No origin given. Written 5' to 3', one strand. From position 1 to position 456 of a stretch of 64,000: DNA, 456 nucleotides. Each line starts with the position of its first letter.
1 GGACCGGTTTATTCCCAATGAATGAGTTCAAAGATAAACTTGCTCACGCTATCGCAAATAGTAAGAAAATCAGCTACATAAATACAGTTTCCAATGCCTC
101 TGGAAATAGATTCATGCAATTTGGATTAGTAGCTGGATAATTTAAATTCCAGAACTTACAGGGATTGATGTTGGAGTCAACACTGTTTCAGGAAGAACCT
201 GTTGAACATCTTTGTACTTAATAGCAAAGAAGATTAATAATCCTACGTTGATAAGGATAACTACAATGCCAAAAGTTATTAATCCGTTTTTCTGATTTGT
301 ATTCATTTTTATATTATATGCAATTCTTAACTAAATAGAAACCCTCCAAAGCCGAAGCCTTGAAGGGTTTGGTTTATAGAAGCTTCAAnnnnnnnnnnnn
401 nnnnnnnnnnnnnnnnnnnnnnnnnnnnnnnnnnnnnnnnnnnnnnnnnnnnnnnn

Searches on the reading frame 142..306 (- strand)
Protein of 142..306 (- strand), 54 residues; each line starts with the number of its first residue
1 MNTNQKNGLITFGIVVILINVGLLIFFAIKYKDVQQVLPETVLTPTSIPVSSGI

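Call 3: search_protein_families(library=pfam, proteins=[window:142-306:-], max_evalue=1)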
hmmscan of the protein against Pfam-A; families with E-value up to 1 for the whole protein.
window:142-306:- (54 aa): 0 families

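Call 4: search_protein_families(library=ncbifam, proteins=[window:142-306:-], max_evalue=1)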
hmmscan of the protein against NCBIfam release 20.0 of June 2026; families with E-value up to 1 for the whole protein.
window:142-306:- (54 aa): 1 family
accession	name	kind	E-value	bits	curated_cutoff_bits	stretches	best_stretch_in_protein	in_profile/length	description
NF004487.0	PRK05815.3-5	equivalog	0.022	14.1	224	1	5-42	23-60/269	F0F1 ATP synthase subunit A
